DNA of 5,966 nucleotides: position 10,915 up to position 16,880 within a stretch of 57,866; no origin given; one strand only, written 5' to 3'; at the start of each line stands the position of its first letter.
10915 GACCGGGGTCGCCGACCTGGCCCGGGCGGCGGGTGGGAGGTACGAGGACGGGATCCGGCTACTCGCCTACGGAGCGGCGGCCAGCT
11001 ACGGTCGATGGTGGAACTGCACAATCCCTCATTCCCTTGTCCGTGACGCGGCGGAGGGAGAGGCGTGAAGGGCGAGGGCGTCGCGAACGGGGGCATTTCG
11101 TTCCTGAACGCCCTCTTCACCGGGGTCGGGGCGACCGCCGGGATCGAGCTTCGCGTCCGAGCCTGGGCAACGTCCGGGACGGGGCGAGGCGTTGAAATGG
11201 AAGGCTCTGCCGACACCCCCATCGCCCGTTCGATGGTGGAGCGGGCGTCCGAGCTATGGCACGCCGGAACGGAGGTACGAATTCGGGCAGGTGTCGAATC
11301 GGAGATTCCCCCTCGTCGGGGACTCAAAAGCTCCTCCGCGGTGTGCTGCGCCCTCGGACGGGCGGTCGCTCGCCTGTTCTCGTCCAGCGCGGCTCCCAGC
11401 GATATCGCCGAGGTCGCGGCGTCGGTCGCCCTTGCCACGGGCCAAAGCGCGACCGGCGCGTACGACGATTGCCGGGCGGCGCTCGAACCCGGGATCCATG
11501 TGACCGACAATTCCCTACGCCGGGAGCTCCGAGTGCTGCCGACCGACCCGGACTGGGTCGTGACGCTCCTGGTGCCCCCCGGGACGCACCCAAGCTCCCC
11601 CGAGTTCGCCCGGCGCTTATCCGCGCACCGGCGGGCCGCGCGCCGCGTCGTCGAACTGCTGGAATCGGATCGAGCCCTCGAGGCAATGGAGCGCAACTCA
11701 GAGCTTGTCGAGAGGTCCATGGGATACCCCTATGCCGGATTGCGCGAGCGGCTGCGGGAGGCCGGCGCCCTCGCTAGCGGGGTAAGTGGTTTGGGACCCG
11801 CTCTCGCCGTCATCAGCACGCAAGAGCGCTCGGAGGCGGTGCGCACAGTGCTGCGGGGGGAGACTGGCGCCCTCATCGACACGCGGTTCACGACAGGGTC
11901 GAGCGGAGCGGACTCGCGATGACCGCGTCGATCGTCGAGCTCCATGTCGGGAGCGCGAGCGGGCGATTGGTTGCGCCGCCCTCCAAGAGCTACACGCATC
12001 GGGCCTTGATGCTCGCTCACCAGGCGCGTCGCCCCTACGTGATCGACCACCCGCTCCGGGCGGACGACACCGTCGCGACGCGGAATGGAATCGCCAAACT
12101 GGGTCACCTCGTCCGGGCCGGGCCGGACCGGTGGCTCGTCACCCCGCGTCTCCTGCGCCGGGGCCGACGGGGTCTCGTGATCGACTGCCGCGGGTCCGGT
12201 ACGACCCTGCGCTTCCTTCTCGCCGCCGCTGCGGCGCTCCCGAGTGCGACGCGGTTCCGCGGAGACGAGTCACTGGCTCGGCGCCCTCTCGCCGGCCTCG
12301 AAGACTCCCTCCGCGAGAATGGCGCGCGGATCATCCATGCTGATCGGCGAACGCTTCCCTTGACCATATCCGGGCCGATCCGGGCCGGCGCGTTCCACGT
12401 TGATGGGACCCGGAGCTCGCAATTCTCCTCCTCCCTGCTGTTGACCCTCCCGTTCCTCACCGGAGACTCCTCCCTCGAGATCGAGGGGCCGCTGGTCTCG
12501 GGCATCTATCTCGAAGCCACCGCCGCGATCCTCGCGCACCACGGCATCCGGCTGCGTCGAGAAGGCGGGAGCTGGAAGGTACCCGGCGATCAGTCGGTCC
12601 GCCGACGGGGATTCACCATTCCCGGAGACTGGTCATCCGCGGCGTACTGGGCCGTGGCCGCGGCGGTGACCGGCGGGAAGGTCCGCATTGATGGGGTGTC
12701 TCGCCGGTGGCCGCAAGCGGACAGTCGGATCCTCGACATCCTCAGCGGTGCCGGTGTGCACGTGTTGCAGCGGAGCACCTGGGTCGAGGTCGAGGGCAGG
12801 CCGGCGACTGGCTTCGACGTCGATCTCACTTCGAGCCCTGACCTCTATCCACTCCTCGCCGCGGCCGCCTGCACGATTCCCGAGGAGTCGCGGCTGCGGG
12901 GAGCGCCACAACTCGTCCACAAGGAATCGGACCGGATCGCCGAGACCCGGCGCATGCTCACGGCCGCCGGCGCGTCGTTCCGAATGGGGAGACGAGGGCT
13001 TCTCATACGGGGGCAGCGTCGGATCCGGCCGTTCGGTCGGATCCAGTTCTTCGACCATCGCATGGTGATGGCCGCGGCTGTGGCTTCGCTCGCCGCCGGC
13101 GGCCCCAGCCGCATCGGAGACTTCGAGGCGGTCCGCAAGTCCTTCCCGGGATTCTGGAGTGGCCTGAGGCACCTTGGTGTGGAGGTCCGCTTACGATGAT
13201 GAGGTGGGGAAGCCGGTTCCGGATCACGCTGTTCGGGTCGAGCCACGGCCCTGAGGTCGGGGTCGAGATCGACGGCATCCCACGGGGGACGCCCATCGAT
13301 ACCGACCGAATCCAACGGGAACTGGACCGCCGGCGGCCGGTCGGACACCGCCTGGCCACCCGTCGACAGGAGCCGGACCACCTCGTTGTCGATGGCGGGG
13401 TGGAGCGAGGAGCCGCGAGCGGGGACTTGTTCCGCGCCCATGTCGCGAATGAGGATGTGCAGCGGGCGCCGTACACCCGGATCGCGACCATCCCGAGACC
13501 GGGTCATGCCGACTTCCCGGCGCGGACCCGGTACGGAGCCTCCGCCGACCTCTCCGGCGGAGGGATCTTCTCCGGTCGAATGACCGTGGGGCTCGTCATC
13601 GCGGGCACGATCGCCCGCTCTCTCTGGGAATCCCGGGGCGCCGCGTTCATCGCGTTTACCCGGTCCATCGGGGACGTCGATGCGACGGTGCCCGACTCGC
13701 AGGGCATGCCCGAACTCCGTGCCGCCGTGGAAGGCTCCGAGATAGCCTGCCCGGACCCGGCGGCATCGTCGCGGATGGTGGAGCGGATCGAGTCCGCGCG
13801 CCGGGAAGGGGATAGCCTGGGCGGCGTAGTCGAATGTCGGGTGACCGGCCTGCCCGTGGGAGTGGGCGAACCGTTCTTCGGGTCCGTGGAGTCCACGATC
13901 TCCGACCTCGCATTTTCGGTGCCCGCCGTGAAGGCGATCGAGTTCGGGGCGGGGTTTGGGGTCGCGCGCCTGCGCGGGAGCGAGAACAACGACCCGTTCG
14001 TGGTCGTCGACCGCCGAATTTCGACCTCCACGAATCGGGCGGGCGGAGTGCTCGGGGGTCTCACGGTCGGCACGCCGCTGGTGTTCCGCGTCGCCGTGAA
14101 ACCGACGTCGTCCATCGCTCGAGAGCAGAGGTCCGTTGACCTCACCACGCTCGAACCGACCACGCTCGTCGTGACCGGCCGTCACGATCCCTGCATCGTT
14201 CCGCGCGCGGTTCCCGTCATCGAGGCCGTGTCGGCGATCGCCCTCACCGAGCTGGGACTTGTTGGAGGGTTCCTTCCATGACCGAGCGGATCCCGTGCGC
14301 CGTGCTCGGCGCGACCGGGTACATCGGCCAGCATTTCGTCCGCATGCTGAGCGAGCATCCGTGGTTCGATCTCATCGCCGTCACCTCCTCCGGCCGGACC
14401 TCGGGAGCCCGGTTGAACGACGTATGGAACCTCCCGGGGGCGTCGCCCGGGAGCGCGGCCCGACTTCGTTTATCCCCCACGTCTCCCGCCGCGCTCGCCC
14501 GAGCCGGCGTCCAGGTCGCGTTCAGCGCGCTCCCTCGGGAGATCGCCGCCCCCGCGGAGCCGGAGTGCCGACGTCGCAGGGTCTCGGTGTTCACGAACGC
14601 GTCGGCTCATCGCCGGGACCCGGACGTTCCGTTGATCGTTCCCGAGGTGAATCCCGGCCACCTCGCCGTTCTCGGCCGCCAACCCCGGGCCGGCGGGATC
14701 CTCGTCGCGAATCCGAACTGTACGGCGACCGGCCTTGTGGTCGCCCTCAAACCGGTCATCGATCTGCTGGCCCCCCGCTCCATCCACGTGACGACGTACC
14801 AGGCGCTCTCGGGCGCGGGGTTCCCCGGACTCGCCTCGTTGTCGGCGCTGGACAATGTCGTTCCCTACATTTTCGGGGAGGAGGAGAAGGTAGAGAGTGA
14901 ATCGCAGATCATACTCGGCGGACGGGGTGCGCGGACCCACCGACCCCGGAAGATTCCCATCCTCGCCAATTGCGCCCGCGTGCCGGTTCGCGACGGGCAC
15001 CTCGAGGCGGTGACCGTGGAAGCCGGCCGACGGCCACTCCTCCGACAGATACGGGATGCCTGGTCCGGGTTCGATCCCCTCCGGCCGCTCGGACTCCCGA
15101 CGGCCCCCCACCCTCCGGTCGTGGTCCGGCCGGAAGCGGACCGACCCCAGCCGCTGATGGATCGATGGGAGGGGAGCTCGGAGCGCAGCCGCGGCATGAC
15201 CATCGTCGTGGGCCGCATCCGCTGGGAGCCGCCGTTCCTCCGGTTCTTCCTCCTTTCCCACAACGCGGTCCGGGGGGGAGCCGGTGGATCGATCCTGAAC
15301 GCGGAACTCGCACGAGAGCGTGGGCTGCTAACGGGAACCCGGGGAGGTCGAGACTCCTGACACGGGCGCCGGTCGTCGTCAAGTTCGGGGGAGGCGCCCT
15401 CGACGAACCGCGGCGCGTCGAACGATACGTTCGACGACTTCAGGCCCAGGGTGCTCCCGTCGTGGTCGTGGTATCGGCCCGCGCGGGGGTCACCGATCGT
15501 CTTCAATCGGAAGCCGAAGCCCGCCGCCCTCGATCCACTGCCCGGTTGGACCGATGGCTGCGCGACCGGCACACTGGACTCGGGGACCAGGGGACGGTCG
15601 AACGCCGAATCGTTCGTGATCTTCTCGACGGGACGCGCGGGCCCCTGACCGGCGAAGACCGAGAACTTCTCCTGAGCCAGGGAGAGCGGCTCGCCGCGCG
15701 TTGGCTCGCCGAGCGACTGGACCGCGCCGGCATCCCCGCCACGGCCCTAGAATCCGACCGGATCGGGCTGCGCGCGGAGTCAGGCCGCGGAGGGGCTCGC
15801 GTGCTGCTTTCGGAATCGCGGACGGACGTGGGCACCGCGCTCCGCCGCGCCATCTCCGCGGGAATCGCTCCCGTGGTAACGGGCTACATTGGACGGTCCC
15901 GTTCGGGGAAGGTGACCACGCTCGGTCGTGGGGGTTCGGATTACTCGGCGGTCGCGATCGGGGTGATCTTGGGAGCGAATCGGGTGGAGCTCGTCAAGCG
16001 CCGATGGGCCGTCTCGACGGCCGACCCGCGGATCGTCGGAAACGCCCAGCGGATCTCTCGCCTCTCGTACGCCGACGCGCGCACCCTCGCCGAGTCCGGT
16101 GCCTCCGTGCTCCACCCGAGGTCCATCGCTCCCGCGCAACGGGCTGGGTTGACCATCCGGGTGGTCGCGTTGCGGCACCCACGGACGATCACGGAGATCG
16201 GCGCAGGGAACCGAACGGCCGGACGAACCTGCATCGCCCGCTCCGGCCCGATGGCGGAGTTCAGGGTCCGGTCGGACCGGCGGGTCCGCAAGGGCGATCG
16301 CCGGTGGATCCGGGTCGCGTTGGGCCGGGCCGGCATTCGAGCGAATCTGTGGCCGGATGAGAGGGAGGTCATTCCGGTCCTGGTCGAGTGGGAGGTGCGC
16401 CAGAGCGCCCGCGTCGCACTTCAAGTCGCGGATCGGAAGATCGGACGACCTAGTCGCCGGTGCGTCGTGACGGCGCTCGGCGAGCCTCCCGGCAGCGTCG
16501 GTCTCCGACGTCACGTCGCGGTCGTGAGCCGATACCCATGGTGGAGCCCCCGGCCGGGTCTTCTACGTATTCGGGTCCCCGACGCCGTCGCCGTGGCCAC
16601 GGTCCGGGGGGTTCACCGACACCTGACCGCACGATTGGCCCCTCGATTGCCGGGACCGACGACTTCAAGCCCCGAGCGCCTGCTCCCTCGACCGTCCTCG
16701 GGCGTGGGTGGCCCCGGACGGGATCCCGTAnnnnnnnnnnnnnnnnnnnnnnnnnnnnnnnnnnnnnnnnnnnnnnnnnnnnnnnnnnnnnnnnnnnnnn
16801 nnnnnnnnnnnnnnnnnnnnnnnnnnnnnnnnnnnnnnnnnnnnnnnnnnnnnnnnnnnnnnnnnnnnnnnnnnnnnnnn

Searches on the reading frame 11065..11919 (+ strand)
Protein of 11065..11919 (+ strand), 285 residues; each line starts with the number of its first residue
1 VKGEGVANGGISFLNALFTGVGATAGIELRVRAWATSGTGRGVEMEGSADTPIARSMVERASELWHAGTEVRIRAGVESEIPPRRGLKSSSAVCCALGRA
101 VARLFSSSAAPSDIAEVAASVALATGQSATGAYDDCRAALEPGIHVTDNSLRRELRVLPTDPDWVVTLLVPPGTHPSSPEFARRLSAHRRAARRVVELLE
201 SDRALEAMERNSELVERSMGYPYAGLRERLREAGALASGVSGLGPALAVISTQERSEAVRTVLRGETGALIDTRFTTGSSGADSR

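Call 91: search_protein_families(library=pfam, proteins=[window:11065-11919:+], max_evalue=0.0001)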
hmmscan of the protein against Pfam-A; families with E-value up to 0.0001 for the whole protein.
window:11065-11919:+ (285 aa): 2 families
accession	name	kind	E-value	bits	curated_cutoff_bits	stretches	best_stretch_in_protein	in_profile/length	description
PF00288.32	GHMP_kinases_N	-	7.1e-12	45.8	22.3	1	61-140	10-84/87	GHMP kinases N terminal domain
PF08544.19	GHMP_kinases_C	-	2.8e-05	24.9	21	1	203-263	12-79/85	GHMP kinases C terminal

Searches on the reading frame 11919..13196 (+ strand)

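Call 91: search_protein_families(library=pfam, proteins=[window:11919-13196:+], max_evalue=0.0001)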
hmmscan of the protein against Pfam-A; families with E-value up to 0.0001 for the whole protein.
window:11919-13196:+ (426 aa): 1 family
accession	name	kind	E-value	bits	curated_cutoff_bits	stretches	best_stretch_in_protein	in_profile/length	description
PF00275.25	EPSP_synthase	-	3.1e-79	267.1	22.8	1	14-414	8-415/417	EPSP synthase (3-phosphoshikimate 1-carboxyvinyltransferase)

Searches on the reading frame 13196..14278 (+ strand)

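Call 91: search_protein_families(library=pfam, proteins=[window:13196-14278:+], max_evalue=0.0001)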
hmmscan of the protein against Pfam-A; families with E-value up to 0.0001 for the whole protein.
window:13196-14278:+ (361 aa): 1 family
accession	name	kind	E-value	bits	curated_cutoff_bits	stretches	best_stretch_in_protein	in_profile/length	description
PF01264.26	Chorismate_synt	-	6.5e-110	367.3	27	1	8-353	1-325/327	Chorismate synthase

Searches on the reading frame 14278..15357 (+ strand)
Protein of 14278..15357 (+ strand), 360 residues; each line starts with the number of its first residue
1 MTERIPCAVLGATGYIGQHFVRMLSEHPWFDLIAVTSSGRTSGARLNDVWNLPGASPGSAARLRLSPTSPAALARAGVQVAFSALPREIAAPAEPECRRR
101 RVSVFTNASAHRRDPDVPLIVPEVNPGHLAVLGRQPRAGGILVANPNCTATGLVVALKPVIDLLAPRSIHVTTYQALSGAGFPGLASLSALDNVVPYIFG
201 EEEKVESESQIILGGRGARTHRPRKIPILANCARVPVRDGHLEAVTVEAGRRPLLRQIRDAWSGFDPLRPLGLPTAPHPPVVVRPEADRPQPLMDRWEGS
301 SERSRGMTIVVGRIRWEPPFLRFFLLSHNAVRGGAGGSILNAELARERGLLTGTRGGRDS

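Call 91: search_protein_families(library=pfam, proteins=[window:14278-15357:+], max_evalue=0.0001)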
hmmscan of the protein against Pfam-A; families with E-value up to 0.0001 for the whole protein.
window:14278-15357:+ (360 aa): 2 families
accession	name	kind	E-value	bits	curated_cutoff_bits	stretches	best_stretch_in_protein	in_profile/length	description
PF01118.30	Semialdhyde_dh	-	3.6e-26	92.4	26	1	8-130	3-119/121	Semialdehyde dehydrogenase, NAD binding domain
PF02774.23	Semialdhyde_dhC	-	4.7e-25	89.2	26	1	157-331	1-183/184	Semialdehyde dehydrogenase, dimerisation domain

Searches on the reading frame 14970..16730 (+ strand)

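Call 35: search_protein_families(library=pfam, proteins=[window:14970-16730:+], max_evalue=0.001)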
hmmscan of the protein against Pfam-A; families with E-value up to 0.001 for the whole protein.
window:14970-16730:+ (587 aa): 1 family
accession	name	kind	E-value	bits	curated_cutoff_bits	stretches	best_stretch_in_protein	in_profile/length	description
PF00696.33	AA_kinase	-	8e-37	127.6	24.9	1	135-399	3-233/234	Amino acid kinase family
